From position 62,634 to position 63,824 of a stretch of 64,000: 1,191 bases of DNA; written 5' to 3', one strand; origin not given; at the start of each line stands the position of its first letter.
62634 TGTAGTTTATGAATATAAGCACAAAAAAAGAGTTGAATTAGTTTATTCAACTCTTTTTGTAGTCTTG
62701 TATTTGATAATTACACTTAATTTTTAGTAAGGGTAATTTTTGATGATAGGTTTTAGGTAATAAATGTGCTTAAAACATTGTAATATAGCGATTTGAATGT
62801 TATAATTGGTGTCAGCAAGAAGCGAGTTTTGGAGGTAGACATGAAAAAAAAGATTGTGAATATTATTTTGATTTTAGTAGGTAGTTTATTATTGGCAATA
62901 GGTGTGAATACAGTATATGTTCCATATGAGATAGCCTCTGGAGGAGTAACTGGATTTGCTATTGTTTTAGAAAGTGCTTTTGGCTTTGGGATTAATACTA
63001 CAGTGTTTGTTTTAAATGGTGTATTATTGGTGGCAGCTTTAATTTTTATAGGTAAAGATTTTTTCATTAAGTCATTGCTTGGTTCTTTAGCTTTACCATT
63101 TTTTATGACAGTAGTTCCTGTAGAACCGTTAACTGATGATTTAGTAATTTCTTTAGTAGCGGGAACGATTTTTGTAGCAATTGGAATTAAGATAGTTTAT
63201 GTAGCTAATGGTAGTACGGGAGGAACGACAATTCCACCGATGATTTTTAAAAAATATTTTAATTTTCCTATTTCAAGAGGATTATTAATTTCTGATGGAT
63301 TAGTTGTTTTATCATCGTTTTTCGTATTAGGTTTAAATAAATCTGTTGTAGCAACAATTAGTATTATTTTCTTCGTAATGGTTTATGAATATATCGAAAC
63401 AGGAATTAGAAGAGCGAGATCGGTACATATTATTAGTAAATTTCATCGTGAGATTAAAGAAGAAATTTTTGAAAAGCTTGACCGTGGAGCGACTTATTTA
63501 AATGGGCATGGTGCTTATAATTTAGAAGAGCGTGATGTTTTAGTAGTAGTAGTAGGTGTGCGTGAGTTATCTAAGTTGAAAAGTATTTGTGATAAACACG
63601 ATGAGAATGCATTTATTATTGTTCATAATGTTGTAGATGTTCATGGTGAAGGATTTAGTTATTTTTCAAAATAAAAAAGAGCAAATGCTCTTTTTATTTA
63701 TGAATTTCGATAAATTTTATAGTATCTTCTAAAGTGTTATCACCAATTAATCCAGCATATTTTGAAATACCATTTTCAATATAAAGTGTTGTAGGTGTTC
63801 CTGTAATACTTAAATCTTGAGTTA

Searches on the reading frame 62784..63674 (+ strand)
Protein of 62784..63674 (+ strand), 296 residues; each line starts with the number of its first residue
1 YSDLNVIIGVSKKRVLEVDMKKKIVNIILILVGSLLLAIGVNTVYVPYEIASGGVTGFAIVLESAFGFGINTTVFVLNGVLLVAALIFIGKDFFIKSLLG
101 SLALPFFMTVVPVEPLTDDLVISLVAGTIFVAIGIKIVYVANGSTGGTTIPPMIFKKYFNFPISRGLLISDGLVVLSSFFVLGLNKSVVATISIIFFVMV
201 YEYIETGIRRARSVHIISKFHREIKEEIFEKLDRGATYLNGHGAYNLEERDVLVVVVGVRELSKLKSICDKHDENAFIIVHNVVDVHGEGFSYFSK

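Call 60: search_protein_families(library=pfam, proteins=[window:62784-63671:+], max_evalue=0.001)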
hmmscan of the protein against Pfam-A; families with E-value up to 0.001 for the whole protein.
window:62784-63671:+ (296 aa): 2 families
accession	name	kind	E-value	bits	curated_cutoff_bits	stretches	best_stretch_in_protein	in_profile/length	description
PF02588.21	YitT_membrane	-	3.7e-50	170.6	24.3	1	26-228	1-204/205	Uncharacterised 5xTM membrane BCR, YitT family COG1284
PF10035.14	DUF2179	-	2e-18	66.4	22.8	1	234-288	1-55/55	Uncharacterized protein conserved in bacteria (DUF2179)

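Call 74: find_encoding_contigs(protein=window:62784-63674:+, flank=10000, max_places=1)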
Protein window:62784-63674:+ (296 aa): no gene with exactly this product is on record in the collection.
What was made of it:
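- Tried and rejected: The downstream look-up failed because the protein is not on record (call 74).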
